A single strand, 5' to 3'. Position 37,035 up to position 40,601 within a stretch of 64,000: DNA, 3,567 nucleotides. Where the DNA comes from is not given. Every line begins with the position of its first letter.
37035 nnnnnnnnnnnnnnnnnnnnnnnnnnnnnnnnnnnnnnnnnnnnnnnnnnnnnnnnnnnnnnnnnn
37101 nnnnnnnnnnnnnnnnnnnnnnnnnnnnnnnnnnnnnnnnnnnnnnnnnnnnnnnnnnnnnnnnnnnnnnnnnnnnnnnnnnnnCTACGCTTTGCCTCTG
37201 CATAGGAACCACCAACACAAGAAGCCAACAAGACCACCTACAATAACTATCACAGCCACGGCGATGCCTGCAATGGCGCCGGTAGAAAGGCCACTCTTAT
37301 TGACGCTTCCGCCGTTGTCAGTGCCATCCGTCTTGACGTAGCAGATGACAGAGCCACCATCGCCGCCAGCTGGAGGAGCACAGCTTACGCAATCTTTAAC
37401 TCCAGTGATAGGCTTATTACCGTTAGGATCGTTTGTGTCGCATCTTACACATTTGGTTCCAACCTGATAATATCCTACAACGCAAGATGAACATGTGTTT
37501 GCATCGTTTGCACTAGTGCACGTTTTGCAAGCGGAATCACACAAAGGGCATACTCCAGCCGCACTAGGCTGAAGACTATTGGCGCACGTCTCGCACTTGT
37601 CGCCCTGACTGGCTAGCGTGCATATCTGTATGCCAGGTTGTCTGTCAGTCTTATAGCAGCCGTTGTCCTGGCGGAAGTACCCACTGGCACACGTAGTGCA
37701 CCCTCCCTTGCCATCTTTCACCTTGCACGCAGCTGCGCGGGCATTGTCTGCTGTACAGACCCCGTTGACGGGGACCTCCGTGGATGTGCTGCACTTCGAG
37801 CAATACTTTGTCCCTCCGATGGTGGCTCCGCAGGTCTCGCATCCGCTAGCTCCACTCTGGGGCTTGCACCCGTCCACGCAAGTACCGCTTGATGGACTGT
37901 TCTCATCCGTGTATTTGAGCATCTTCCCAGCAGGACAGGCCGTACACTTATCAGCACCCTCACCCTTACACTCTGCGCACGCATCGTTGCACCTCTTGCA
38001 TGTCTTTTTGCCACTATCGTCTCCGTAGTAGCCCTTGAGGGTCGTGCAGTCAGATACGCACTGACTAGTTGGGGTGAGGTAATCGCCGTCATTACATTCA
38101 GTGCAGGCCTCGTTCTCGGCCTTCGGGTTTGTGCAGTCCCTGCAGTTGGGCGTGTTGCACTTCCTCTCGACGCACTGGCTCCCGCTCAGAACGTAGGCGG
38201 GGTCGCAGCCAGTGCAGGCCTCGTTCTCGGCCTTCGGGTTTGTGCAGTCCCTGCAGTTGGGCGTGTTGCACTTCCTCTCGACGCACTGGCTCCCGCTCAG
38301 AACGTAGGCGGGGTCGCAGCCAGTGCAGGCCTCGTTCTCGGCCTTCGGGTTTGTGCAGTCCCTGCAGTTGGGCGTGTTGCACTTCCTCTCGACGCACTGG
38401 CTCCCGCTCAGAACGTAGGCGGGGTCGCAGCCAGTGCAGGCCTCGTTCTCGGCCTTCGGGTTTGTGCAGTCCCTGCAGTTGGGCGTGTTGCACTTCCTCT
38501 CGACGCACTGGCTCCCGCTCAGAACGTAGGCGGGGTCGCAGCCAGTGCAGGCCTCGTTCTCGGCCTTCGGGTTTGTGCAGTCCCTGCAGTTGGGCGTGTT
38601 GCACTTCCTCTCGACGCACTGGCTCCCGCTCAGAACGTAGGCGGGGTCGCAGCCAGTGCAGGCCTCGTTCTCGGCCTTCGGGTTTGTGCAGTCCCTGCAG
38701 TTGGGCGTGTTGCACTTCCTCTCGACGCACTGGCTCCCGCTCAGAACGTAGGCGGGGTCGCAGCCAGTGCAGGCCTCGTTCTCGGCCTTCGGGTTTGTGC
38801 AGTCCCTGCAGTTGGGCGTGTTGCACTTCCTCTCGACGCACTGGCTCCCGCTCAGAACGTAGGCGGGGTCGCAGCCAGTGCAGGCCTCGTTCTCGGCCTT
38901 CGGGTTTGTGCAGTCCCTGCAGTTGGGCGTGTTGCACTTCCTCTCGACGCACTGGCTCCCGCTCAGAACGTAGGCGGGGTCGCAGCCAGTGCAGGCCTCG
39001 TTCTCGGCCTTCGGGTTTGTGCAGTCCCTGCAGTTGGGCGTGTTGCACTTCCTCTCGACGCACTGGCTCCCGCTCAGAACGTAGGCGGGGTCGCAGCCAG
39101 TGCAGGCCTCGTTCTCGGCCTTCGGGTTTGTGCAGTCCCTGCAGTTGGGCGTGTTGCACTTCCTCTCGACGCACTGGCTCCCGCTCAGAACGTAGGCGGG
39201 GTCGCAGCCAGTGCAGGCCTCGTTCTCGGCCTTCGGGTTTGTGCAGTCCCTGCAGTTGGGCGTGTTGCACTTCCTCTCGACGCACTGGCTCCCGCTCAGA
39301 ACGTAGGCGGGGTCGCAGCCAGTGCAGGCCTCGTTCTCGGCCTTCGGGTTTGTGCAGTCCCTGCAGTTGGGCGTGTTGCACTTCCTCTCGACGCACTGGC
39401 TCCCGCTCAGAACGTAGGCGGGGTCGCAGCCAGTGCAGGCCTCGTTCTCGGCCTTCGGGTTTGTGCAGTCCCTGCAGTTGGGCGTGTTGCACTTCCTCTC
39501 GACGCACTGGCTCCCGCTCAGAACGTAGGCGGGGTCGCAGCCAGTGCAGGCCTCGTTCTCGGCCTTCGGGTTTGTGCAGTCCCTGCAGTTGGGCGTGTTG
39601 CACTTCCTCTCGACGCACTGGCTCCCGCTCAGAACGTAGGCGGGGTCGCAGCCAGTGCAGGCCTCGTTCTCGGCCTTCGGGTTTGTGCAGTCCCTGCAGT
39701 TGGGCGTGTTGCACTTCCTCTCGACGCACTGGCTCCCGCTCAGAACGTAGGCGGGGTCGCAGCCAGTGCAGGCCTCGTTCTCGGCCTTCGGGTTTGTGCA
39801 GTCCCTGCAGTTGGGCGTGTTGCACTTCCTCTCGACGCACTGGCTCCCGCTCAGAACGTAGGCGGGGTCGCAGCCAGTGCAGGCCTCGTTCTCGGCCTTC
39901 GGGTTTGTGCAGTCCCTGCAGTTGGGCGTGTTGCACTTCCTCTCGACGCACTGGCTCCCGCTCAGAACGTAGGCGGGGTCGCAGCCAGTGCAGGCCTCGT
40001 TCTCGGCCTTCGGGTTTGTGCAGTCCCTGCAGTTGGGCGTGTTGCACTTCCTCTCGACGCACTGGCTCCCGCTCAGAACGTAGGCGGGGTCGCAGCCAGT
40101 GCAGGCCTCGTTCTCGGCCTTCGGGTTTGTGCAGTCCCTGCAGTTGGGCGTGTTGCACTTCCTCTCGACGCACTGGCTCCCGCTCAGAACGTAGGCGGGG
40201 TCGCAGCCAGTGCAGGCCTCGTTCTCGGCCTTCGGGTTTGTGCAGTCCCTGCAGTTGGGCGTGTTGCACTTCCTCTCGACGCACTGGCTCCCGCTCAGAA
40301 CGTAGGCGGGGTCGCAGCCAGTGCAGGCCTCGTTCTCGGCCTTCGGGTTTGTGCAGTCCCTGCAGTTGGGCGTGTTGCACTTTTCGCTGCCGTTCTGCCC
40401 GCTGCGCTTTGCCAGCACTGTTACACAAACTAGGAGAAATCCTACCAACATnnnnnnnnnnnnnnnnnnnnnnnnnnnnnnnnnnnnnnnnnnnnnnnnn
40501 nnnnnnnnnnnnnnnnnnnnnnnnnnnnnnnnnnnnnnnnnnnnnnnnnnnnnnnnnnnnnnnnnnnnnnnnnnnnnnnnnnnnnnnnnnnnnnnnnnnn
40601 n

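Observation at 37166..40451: VSP gene whose tandem repeats are nucleotide-identical across about 20 copies.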

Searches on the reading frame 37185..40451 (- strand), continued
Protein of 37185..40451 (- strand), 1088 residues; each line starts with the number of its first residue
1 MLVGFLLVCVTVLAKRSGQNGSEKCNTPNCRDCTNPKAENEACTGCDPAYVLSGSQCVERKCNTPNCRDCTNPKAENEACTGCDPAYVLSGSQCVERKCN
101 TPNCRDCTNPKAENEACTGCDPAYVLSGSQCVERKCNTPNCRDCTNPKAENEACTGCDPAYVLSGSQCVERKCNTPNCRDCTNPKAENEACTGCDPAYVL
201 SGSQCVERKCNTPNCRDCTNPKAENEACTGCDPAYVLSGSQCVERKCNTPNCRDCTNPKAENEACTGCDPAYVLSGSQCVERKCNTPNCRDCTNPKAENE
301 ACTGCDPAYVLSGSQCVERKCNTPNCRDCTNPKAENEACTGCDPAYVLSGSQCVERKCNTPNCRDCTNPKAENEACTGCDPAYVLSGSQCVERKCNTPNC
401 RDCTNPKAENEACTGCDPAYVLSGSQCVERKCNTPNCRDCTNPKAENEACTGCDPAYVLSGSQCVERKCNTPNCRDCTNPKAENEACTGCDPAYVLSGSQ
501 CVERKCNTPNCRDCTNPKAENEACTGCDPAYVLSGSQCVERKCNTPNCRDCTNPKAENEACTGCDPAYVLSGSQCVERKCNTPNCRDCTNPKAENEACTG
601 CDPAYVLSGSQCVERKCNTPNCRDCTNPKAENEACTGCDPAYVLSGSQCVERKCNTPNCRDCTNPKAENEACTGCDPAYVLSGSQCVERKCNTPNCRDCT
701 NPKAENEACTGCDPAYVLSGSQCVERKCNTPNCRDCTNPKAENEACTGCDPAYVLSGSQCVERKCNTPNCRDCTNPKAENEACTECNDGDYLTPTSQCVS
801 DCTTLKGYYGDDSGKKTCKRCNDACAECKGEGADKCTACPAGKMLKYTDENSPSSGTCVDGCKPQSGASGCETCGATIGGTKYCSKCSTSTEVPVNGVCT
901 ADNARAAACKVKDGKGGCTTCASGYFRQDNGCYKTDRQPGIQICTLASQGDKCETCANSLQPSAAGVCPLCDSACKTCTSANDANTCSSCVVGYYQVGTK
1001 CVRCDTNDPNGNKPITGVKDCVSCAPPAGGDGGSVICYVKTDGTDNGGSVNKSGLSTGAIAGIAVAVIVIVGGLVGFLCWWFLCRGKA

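Call 9: list_cluster_members(proteins=[window:37185-40451:-, P0001, P0002])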
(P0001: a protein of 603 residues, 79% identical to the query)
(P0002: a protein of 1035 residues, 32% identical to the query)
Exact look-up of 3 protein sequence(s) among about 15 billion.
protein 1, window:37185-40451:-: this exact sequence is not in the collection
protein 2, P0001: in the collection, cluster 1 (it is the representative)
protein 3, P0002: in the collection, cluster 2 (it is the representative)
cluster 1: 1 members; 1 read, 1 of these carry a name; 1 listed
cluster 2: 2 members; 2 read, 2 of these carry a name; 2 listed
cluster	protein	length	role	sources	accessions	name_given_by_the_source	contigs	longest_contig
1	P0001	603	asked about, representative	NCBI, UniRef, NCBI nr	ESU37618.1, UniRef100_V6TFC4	Variant-specific surface protein [Giardia duodenalis] | Variant-specific surface protein n=2 Tax=Giardia intestinalis TaxID=5741 ... | Variant-specific surface protein [Giardia intestinalis]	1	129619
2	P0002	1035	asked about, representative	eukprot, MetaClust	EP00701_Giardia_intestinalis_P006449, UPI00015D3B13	XP_001710273.1 VSP [Giardia lamblia ATCC 50803] | status=active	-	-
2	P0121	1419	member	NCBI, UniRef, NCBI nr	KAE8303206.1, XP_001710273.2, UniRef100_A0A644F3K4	VSP [Giardia duodenalis] | VSP n=1 Tax=Giardia intestinalis (strain ATCC 50803 / WB clone C6) TaxID=184922 ... | VSP [Giardia intestinalis]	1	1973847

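Call 27: find_encoding_contigs(protein=P0001, flank=10000, max_places=3)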
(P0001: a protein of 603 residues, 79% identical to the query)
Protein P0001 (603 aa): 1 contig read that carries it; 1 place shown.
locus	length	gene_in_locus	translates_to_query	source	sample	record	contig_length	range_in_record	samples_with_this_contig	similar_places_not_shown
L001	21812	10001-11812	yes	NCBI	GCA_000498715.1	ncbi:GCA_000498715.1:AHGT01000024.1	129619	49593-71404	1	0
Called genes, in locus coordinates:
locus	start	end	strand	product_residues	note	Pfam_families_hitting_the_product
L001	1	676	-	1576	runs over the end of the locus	-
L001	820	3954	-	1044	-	PF12796:Ank_2, PF24521:Ank_KRIT1 (faint), PF00023:Ank (faint), PF13606:Ank_3 (faint), PF13857:Ank_5 (faint), PF12796:Ank_2, PF13637:Ank_4 (weak), PF12796:Ank_2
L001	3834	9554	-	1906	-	-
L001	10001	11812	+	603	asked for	PF03302:VSP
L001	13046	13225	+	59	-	PF12796:Ank_2 (weak), PF00023:Ank (faint)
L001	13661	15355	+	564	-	PF00118:Cpn60_TCP1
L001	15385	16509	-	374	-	PF03381:CDC50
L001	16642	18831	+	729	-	-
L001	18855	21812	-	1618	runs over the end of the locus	PF00069:Pkinase (weak), PF00023:Ank (faint), PF12796:Ank_2, PF13606:Ank_3 (faint), PF13637:Ank_4 (faint), PF12796:Ank_2 (weak), PF13857:Ank_5 (weak), PF12796:Ank_2, +1 more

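Call 29: find_encoding_contigs(protein=P0005, flank=1500, max_places=2)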
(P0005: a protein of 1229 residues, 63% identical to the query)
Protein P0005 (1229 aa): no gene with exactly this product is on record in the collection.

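Call 30: find_encoding_contigs(protein=P0099, flank=1500, max_places=2)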
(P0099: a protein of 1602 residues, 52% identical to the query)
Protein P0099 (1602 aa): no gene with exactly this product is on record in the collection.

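Call 31: find_encoding_contigs(protein=P0121, flank=1500, max_places=2)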
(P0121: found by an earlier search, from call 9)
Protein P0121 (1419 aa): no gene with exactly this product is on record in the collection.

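Call 32: find_encoding_contigs(protein=P0006, flank=1500, max_places=2)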
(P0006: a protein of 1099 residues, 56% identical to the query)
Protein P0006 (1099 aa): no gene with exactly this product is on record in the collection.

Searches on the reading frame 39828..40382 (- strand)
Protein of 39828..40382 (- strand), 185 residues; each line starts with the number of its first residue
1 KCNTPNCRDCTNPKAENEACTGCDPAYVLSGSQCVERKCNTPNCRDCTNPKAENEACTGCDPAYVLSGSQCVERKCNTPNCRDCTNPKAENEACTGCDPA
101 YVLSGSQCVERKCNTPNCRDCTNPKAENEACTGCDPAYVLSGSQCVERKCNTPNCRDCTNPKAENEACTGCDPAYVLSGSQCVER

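Call 33: search_protein_representatives(protein=window:39828-40382:-)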
Query: 185 residues. Proteins with E-value up to 0.001 (for the whole library): 36; up to 1e-10: 3; up to 1e-30: 1. The best 36 are listed.
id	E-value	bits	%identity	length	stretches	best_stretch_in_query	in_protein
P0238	3.6e-33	131.0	31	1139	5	4-180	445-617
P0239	1.2e-14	70.5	27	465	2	17-183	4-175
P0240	5.1e-14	68.5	28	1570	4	15-182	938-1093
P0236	9.9e-10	54.5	40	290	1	4-184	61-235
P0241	5.9e-09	51.9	32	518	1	3-184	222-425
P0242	1.4e-08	50.7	36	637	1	12-182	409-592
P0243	8.9e-08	48.1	35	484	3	5-159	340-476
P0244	2.4e-07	46.7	30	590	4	15-183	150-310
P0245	8.9e-07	44.8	34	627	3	6-170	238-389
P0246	2.4e-06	43.4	32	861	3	15-184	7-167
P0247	4.9e-06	42.4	36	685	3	18-148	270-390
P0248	8.9e-06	41.6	32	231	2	12-183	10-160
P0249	1.0e-05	41.3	26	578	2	6-176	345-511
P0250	1.1e-05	41.2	31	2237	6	33-183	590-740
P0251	1.6e-05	40.7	30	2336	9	5-183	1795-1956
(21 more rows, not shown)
